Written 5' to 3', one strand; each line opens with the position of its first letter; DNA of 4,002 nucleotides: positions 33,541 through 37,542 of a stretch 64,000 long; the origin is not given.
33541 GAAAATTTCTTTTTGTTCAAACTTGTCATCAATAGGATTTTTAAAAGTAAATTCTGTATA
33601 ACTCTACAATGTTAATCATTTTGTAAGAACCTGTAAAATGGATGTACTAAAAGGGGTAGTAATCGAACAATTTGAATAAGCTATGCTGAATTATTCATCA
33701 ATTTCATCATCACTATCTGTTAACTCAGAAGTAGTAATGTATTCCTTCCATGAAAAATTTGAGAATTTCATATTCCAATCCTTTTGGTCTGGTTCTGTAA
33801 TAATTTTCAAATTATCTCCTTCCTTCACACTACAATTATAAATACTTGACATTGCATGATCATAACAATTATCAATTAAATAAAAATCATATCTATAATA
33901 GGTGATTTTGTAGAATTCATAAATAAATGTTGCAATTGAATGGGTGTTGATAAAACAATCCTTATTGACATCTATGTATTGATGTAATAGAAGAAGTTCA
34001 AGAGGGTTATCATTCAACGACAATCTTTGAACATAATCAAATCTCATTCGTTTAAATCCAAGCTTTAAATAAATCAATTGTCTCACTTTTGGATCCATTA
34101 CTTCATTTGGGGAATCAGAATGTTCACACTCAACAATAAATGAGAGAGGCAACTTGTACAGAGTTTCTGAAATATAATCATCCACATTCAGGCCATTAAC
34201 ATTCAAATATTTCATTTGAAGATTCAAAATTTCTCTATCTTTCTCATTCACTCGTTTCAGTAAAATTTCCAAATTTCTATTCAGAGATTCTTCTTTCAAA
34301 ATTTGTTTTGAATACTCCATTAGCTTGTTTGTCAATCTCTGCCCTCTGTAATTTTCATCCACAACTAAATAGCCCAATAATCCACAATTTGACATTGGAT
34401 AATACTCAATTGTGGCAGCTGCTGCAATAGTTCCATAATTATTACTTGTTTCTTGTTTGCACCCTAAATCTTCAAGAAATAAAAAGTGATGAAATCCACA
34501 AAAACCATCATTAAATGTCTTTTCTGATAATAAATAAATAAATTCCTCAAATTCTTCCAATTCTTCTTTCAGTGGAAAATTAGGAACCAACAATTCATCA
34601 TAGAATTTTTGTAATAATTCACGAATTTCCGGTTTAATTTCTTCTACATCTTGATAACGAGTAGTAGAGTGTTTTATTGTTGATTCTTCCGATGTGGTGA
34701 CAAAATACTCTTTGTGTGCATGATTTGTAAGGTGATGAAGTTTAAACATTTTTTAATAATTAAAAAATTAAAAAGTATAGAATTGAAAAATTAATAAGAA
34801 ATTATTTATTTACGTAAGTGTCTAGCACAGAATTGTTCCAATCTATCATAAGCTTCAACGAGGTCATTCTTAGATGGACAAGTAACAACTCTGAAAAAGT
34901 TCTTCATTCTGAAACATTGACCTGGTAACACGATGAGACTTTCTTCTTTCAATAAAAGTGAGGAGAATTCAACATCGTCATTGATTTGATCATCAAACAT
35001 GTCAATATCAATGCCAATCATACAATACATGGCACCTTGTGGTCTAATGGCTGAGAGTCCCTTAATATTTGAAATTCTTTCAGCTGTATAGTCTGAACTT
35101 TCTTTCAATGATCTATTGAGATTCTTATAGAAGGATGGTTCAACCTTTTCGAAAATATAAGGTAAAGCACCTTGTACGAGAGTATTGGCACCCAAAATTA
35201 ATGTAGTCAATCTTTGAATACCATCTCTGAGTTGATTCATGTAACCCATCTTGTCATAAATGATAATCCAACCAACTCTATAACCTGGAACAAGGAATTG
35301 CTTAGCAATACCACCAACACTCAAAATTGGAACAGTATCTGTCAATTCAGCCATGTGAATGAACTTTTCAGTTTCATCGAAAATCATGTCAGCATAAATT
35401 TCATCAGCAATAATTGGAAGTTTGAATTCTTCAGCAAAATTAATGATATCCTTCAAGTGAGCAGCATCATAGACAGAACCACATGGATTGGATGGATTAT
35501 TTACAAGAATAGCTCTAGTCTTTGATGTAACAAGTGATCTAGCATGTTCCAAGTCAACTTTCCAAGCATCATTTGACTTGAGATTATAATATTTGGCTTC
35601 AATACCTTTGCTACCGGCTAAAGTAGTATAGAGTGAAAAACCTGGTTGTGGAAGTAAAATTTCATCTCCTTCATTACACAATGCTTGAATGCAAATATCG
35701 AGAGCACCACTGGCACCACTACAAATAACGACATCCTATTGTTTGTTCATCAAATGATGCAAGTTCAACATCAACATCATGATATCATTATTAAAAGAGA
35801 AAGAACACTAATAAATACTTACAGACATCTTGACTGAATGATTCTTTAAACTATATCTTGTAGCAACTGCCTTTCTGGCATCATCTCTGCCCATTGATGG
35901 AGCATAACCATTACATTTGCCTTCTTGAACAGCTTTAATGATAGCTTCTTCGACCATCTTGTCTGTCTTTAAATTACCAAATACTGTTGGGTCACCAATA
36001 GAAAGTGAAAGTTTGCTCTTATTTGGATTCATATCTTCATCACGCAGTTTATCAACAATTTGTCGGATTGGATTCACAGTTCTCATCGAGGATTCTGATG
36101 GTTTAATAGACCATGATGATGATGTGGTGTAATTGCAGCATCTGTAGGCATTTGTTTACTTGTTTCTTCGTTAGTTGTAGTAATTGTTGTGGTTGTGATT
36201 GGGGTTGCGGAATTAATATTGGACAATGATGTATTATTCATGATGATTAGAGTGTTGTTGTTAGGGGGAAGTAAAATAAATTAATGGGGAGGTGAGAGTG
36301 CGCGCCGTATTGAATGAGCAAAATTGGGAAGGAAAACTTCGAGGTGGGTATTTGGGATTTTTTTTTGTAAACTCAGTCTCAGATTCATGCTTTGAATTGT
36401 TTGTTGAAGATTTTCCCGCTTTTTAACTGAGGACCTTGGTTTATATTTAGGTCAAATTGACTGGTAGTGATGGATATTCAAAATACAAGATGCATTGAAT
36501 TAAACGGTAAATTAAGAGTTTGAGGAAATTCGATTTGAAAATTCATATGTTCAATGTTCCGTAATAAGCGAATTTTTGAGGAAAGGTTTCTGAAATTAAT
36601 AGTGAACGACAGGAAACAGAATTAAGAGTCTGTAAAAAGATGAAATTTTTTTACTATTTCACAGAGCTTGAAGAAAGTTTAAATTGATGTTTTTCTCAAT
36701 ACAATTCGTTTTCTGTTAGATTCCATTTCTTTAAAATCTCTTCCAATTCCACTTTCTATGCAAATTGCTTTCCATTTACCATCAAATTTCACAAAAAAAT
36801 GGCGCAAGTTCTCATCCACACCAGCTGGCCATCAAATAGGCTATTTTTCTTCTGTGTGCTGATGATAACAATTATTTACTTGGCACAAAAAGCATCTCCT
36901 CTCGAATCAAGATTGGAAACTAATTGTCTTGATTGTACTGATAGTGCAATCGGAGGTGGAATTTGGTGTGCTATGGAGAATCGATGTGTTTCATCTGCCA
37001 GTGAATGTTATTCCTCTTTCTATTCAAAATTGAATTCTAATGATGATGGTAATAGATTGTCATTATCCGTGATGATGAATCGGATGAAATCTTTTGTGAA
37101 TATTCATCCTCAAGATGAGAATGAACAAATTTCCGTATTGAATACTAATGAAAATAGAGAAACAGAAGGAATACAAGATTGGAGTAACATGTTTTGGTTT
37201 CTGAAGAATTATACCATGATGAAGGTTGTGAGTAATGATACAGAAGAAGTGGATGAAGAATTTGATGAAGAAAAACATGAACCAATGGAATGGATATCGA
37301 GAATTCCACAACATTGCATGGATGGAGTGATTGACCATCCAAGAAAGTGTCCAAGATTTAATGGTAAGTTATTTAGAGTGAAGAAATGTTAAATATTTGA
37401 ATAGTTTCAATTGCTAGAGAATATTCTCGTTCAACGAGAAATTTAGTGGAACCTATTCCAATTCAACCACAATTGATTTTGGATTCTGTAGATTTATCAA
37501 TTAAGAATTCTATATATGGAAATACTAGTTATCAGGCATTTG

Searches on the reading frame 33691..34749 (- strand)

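Call 7: search_protein_families(library=pfam, proteins=[window:33691-34749:-], max_evalue=0.01)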
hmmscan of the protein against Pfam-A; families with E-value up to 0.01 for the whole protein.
window:33691-34749:- (352 aa): 3 families
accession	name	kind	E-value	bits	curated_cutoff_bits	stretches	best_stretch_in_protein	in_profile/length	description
PF00583.31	Acetyltransf_1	-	1.2e-05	26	20.7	1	100-160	41-98/116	Acetyltransferase (GNAT) family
PF13508.13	Acetyltransf_7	-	0.00039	21.2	27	1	106-155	16-61/84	Acetyltransferase (GNAT) domain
PF03015.24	Sterile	-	0.0068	17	35.4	0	157-185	48-76/93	Male sterility protein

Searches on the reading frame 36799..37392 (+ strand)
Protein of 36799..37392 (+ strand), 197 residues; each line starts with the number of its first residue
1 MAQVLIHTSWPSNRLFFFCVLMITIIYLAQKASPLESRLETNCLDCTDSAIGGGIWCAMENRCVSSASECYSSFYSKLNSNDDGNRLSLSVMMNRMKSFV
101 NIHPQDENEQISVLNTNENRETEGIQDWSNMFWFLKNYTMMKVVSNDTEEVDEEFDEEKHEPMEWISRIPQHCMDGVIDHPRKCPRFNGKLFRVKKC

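Call 7: search_protein_families(library=pfam, proteins=[window:36799-37392:+], max_evalue=0.01)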
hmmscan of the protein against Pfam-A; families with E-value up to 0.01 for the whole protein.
window:36799-37392:+ (197 aa): 1 family
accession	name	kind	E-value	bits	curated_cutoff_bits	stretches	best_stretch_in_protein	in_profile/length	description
PF01437.31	PSI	-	0.0057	17.4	23.1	0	41-76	6-38/52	Plexin repeat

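Call 25: search_protein_families(library=pfam, proteins=[window:36799-37392:+], max_evalue=10)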
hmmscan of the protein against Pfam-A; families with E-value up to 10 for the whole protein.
window:36799-37392:+ (197 aa): 3 families
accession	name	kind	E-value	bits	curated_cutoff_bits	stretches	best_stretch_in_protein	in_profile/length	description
PF01437.31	PSI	-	0.0057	17.4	23.1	1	41-76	6-38/52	Plexin repeat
PF19620.4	DUF6125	-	0.059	13.8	27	1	15-60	116-161/164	Family of unknown function (DUF6125)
PF24479.1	PSI_PlexinA-B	-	4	7.8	25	1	56-70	13-26/26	Plexin A/B, PSI domain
